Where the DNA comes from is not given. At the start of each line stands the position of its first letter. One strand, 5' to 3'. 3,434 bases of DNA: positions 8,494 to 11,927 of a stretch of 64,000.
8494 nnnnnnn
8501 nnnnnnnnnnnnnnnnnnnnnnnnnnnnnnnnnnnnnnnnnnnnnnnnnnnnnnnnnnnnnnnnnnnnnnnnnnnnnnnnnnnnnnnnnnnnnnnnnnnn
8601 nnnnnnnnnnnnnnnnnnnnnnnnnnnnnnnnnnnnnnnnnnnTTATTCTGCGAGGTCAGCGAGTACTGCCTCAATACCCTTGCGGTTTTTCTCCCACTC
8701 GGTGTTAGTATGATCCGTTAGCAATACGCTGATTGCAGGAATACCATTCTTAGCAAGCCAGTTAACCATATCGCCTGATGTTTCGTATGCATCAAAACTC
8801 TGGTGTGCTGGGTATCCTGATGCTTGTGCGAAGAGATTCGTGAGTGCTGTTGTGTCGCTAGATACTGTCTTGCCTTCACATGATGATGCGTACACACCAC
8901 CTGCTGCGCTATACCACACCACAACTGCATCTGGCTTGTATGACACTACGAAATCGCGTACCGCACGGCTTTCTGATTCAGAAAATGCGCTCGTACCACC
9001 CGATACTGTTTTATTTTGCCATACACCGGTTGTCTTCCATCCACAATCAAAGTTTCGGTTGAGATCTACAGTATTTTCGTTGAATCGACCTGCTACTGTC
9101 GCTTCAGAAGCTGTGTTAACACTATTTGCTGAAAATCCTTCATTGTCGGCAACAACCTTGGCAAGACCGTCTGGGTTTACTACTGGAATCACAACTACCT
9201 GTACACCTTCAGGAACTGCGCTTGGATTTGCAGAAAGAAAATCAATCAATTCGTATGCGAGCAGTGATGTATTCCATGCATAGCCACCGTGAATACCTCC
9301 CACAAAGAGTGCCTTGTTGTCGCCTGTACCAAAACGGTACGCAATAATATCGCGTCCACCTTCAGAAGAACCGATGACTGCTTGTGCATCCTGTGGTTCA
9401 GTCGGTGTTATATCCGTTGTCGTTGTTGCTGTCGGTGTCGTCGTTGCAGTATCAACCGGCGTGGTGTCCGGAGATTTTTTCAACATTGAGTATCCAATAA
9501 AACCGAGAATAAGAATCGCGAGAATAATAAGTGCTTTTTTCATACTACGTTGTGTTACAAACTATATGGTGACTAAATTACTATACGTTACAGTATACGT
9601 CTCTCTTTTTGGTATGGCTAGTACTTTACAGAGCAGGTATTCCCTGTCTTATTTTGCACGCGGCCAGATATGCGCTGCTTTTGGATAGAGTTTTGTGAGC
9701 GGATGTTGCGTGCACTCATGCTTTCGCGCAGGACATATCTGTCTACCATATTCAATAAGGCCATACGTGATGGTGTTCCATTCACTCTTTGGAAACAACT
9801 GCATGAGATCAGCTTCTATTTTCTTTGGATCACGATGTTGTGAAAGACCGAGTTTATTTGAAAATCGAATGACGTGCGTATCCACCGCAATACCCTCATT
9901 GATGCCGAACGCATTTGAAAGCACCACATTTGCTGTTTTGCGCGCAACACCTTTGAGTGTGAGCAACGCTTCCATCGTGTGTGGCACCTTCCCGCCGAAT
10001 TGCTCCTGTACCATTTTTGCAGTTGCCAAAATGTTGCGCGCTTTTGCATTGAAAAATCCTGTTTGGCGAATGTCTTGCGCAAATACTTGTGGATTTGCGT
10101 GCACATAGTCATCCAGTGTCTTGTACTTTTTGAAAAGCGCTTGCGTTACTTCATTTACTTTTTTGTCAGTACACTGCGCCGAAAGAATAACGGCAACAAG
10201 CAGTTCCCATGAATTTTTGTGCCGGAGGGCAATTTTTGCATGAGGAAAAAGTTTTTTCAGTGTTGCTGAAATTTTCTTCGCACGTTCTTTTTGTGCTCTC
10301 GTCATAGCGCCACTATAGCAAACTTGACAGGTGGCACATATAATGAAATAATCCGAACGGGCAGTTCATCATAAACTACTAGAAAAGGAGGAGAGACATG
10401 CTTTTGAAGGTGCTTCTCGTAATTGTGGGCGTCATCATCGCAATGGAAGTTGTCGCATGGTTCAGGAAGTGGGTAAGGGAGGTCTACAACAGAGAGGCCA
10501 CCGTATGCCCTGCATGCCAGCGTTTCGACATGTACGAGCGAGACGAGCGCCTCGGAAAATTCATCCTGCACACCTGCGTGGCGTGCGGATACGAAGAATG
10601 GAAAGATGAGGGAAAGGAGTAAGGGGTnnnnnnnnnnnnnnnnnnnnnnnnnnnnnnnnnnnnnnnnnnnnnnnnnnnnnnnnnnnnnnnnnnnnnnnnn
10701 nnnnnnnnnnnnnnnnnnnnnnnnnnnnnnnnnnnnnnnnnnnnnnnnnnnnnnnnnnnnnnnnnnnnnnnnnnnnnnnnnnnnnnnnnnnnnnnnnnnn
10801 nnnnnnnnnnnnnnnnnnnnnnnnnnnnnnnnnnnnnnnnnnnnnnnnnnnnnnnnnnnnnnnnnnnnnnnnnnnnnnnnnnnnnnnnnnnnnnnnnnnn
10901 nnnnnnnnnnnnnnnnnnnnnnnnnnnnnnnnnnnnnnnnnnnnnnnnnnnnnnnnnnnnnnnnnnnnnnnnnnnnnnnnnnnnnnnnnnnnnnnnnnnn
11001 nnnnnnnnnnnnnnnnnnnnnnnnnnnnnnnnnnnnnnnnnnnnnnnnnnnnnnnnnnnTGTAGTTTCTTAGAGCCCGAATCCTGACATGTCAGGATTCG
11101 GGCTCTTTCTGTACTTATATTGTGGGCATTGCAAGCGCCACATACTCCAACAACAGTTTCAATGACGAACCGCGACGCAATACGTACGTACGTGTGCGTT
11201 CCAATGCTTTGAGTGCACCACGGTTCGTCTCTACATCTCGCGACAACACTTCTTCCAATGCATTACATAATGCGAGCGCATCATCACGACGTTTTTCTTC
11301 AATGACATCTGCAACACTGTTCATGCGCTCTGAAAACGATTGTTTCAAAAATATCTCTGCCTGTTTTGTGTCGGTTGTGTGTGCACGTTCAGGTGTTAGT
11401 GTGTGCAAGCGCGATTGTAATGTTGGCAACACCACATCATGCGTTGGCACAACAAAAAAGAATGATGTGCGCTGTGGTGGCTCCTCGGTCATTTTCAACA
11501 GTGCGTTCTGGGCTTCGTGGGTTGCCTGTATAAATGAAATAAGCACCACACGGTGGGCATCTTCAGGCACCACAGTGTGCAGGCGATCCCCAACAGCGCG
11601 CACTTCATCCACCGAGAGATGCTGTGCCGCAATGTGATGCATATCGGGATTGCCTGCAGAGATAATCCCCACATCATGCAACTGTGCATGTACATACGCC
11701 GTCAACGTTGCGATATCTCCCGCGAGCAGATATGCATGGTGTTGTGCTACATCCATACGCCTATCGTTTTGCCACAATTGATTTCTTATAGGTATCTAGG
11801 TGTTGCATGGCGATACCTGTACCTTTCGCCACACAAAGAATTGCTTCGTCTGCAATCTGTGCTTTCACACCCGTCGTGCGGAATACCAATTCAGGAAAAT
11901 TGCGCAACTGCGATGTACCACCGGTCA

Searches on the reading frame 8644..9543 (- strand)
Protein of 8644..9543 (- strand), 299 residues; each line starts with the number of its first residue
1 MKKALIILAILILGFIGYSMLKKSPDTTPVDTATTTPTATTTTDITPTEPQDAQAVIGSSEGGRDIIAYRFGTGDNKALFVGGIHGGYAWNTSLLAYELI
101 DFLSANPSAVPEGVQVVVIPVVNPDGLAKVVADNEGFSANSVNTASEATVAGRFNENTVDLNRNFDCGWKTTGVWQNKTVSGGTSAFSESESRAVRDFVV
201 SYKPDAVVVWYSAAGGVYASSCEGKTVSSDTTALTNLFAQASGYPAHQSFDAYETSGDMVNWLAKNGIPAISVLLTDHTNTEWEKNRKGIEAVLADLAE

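Call 45: search_protein_families(library=pfam, proteins=[window:8644-9543:-], max_evalue=0.001)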
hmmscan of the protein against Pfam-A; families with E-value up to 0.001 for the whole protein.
window:8644-9543:- (299 aa): 1 family
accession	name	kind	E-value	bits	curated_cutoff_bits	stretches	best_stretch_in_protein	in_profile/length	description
PF00246.29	Peptidase_M14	-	4.6e-18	66.3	21.6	1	56-264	20-248/286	Zinc carboxypeptidase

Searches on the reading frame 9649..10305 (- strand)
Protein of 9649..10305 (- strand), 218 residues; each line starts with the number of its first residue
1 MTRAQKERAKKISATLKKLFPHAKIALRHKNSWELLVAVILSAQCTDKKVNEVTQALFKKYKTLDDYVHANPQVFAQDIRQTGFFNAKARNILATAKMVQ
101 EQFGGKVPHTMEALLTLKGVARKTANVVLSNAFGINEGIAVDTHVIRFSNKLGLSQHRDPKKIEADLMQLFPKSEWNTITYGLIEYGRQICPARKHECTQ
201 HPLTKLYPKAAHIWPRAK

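Call 4: search_protein_families(library=pfam, proteins=[window:9649-10305:-], max_evalue=1)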
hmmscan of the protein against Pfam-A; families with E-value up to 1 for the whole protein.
window:9649-10305:- (218 aa): 3 families
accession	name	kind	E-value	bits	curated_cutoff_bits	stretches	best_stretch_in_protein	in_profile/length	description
PF00730.31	HhH-GPD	-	1.2e-23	83.9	26.2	1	37-173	1-108/108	HhH-GPD superfamily base excision DNA repair protein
PF00633.29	HHH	-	5e-05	23.4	24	1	103-130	2-29/30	Helix-hairpin-helix motif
PF18847.6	LPD29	-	0.0011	20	27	1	5-78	3-76/93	Large polyvalent protein associated domain 29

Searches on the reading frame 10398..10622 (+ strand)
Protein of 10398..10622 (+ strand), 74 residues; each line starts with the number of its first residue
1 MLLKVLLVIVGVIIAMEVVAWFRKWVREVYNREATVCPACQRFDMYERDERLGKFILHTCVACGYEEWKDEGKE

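Call 4: search_protein_families(library=pfam, proteins=[window:10398-10622:+], max_evalue=1)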
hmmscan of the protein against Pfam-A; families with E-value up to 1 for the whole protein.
window:10398-10622:+ (74 aa): 5 families
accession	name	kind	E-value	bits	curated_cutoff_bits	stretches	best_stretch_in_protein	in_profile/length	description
PF09526.16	DUF2387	-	0.0024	18.3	25.9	1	35-67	9-40/72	Probable metal-binding protein (DUF2387)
PF08271.17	Zn_Ribbon_TF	-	0.026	14.5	29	1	36-65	2-27/43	TFIIB zinc-binding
PF21276.3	ZNF512_C2HC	-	0.079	13.1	27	1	24-41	3-20/38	Zinc finger protein 512, C2HC zinc finger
PF23815.1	DUF7186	-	0.18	12.2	27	1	4-22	6-24/39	Family of unknown function (DUF7186)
PF18073.7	Zn_ribbon_LapB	-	0.22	11.7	25.7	0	58-67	1-10/28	Rubredoxin metal binding domain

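Call 9: find_homologous_proteins(query=window:10398-10622:+, max_evalue=0.01)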
Query window:10398-10622:+ (74 aa): 1 proteins with E <= 0.01 among 2 candidates.
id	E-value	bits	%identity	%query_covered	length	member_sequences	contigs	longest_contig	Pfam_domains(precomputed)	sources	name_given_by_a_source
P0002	3.2e-44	165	100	100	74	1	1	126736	-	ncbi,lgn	-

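Call 66: find_related_loci(query=window:10398-10619:+, collection=viral_contigs, flank=5000)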
Query window:10398-10619:+ (74 aa) in viral_contigs; peptide patterns used: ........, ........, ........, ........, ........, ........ (x = any residue, [..] = any of these).
100 stretches matched a pattern, but none encodes a relative of the query by tblastn (E <= 1e-3).

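Call 78: search_protein_families(library=ncbifam, proteins=[window:10398-10622:+], max_evalue=1)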
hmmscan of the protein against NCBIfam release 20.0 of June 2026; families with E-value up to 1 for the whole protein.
window:10398-10622:+ (74 aa): 6 families
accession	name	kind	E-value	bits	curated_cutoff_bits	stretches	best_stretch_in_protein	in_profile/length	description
NF002717.0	PRK02561.1-1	exception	0.0076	16.5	153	1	1-47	1-46/97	cytochrome b559 subunit beta, long form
NF045635.1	isoglutsynth_MurT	equivalog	0.04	12.8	800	1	28-65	196-232/447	lipid II isoglutaminyl synthase subunit MurT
NF003067.0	PRK03988.1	equivalog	0.055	13.4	129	1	28-66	96-132/138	translation initiation factor IF-2 subunit beta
TIGR02443.1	TIGR02443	equivalog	0.11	12.3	49.45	1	36-70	11-44/59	YheV family putative zinc ribbon protein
NF001669.0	PRK00432.1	equivalog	0.12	12.4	54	1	31-70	23-56/58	30S ribosomal protein S27ae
NF002513.0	PRK01903.2-4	equivalog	0.15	12.4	240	1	4-42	33-72/118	ribonuclease P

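Call 79: search_protein_families(library=padloc, proteins=[window:10398-10622:+], max_evalue=1)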
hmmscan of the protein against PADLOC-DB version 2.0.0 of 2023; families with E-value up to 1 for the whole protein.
window:10398-10622:+ (74 aa): 0 families

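Call 80: search_protein_families(library=phrogs, proteins=[window:10398-10622:+], max_evalue=1)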
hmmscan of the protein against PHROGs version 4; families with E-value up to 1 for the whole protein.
window:10398-10622:+ (74 aa): 7 families
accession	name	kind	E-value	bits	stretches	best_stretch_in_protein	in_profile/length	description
phrog_1895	-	unknown function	0.045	15.1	1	26-63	20-56/65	-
phrog_29373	-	unknown function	0.053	15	1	19-67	42-89/102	-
phrog_16606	-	unknown function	0.081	14.2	1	5-70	17-85/104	-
phrog_29026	-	unknown function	0.098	13.7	1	1-40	6-44/67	-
phrog_19852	-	unknown function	0.19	12.7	1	25-50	4-27/53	-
phrog_19378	-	unknown function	0.22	12.7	1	1-38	1-37/57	-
phrog_6995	-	lysis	0.52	11.5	1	3-29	5-31/115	holin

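Call 81: search_solved_structures(query=window:10398-10619:+, max_evalue=10)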
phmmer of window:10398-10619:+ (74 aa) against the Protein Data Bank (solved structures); distinct sequences matched with E-value up to 10: 11.
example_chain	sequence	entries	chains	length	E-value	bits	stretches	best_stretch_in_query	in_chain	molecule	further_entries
5flm_I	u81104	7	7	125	0.45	13.8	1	37-70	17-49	DNA-DIRECTED RNA POLYMERASE II SUBUNIT RPB9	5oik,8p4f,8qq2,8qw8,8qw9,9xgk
28jc_I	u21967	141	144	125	0.49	13.7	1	37-70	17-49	DNA-directed RNA polymerase II subunit RPB9 | RPB9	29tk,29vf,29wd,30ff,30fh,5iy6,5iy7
1pft_A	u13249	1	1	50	0.8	13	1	34-65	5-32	TFIIB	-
6esq_E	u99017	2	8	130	1.3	12.4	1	26-59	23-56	Pfam DUF35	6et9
9eh1_I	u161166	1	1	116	1.9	11.8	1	37-70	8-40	DNA-directed RNA polymerase II subunit RPB9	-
9mu7_I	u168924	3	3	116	2.1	11.6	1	37-70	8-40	DNA-directed RNA polymerase II subunit RPB9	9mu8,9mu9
3qt1_I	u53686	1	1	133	3.2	11.1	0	37-67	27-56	DNA-directed RNA polymerase II subunit RPB9, DNA-directed RNA polymerase III subunit RPC10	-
7v8f_B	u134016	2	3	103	4.3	10.7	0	35-55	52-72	E3 ubiquitin-protein ligase RNF31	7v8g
4cgy_A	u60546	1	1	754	5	10.5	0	21-47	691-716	DNA TOPOISOMERASE 3-ALPHA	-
4cht_A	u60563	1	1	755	5.5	10.3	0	21-47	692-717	DNA TOPOISOMERASE 3-ALPHA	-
5x4z_I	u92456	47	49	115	8.3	9.8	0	37-71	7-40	DNA-directed RNA polymerase subunit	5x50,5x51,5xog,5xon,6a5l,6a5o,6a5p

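Call 93: predict_structure(protein=window:10398-10619:+)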
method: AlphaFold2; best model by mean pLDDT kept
length: 74 residues; sequences in the alignment: 1
mean_pLDDT: 70.2   pTM: 0.36
mean pLDDT of the five models: 70.2, 68.9, 68.7, 67.7, 66.6
residues with pLDDT >= 90: 16; 70-90: 13; 50-70: 40; < 50: 5
segments of 3 or more residues with pLDDT < 50: 71-74
pLDDT, mean of each block of 10 residues (from residue 1): 90 92 79 55 57 68 60 46
secondary structure, 60 per line:
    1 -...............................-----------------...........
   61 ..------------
elements in order: H2-32 H50-62

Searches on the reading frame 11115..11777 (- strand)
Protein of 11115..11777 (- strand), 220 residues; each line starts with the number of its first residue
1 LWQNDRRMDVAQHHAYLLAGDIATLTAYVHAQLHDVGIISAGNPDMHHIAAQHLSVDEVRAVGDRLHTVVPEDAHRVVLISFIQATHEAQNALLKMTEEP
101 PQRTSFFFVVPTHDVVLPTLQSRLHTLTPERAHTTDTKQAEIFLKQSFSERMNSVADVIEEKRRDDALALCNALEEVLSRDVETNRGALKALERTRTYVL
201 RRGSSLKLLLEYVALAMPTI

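Call 4: search_protein_families(library=pfam, proteins=[window:11115-11777:-], max_evalue=1)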
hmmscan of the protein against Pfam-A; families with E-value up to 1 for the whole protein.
window:11115-11777:- (220 aa): 2 families
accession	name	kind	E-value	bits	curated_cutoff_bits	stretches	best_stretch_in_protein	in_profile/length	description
PF13177.12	DNA_pol3_delta2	-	1.4e-14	54.9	27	1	41-127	66-155/161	DNA polymerase III, delta subunit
PF00903.31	Glyoxalase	-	0.56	11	20.6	1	12-67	39-89/121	Glyoxalase/Bleomycin resistance protein/Dioxygenase superfamily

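Call 11: list_cluster_members(proteins=[P0001, P0002, window:11115-11777:-, window:9649-10305:-])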
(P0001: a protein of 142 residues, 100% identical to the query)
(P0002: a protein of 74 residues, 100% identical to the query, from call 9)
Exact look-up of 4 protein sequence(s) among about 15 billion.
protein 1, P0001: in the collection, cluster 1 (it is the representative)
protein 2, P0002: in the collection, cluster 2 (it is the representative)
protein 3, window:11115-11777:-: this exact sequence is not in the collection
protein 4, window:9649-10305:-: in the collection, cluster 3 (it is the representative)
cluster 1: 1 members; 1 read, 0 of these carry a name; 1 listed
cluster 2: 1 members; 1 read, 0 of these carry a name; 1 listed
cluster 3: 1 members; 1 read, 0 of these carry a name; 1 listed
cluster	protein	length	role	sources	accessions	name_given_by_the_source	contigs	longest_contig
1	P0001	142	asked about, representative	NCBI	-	-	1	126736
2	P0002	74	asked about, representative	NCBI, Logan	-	-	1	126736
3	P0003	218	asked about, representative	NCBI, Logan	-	-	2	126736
